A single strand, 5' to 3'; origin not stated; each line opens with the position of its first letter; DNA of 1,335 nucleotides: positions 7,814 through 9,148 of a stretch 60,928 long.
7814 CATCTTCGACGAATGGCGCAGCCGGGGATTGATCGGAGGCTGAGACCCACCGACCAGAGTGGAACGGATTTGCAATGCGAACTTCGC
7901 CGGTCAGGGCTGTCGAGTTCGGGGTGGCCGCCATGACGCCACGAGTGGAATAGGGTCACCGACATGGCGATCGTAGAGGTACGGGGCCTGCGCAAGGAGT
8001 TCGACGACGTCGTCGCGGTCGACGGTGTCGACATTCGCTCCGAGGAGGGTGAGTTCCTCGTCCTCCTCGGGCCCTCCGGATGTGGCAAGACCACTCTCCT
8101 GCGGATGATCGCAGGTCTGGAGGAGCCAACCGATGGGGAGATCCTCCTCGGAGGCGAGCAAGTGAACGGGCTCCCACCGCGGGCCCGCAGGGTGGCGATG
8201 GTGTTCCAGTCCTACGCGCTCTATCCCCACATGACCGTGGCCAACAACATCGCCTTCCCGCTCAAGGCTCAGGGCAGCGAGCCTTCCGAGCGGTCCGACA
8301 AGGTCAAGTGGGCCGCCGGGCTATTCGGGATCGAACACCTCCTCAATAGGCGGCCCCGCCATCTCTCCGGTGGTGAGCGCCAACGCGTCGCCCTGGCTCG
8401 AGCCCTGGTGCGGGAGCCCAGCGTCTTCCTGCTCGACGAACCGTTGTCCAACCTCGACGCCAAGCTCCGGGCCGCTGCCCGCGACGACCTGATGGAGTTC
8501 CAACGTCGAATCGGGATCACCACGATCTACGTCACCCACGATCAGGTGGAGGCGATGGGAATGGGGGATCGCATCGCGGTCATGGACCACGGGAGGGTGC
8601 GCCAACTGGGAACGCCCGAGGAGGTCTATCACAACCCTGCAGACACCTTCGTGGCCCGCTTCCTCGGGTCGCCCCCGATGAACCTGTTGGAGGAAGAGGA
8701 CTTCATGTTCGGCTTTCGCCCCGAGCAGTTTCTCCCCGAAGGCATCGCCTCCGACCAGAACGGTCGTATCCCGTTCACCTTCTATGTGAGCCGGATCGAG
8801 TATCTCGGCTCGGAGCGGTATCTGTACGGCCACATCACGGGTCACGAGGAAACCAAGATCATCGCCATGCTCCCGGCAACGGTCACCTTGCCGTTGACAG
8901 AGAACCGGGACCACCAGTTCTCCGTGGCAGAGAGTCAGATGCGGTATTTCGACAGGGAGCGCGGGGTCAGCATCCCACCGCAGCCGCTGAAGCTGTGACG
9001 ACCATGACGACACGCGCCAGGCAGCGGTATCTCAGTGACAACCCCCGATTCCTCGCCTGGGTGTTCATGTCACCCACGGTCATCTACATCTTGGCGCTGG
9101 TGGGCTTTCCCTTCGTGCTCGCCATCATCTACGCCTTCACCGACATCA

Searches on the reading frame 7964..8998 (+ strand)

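Call 16: search_protein_families(library=pfam, proteins=[window:7964-8998:+])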
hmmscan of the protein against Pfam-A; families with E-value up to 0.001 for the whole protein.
window:7964-8998:+ (344 aa): 4 families
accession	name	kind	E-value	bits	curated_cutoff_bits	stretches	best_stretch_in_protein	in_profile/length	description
PF00005.33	ABC_tran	-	4.3e-36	125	25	1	20-161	2-136/137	ABC transporter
PF13304.12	AAA_21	-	2.5e-07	31.5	27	0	117-194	221-300/304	AAA domain, putative AbiEii toxin, Type IV TA system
PF13191.12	AAA_16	-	0.00025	22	32.6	1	24-158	19-139/167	AAA ATPase domain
PF13401.12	AAA_22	-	0.00072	20.3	27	0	28-73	4-33/130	AAA domain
